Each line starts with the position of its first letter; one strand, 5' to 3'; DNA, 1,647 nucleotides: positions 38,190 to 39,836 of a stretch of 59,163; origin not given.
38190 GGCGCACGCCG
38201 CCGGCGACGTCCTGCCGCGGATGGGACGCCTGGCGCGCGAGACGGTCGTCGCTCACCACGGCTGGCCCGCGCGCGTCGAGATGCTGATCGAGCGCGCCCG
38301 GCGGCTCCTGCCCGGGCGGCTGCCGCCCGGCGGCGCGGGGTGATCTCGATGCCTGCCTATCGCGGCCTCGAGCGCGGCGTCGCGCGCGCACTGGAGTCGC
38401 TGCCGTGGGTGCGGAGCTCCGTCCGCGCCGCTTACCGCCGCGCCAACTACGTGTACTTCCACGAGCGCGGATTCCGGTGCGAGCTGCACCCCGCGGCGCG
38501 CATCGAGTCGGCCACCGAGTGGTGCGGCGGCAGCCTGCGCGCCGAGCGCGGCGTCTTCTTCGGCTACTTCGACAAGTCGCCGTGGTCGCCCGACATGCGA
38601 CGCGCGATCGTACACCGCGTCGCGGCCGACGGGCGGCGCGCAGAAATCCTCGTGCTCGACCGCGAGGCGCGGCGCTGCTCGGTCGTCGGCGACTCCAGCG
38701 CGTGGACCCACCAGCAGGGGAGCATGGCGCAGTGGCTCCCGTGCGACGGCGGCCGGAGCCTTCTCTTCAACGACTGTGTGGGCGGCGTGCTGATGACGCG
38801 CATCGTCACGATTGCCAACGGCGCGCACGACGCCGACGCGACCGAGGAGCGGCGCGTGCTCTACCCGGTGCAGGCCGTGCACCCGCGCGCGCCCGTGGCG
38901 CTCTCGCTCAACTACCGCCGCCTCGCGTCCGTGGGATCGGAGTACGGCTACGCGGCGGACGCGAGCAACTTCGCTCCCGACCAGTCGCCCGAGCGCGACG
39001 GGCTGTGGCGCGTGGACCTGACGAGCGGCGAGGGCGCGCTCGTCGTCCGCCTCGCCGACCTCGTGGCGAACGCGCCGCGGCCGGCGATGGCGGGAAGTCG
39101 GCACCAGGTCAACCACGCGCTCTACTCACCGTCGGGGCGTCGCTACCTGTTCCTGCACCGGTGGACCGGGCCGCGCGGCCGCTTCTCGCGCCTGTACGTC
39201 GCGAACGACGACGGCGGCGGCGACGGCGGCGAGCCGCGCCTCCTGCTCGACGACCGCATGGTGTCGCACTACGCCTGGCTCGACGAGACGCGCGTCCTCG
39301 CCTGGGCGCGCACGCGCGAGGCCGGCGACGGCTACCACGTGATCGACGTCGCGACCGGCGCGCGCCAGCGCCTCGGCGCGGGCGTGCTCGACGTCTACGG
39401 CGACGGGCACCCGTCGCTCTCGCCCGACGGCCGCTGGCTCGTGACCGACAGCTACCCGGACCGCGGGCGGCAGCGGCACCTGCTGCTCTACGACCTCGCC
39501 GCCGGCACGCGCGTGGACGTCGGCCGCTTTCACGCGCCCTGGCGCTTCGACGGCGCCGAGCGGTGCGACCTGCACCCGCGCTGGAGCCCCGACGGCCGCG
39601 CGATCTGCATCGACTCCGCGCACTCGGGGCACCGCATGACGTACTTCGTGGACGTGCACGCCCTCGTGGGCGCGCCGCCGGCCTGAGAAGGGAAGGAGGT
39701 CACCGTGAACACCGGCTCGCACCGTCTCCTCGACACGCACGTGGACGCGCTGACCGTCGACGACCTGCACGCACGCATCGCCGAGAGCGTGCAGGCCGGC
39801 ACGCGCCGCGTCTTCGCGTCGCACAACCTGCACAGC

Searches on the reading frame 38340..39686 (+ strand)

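Call 7: search_protein_families(library=pfam, proteins=[window:38340-39686:+], max_evalue=0.01)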
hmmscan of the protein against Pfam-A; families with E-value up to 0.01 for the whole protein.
window:38340-39686:+ (448 aa): 1 family
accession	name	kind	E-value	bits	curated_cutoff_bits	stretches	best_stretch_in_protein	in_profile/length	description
PF07676.18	PD40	-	1.1e-06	28.9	20.9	0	355-368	11-24/38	WD40-like Beta Propeller Repeat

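Call 41: search_protein_families(library=ncbifam, proteins=[window:38340-39686:+], max_evalue=0.001)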
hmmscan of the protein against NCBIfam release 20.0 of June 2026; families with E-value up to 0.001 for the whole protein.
window:38340-39686:+ (448 aa): 0 families
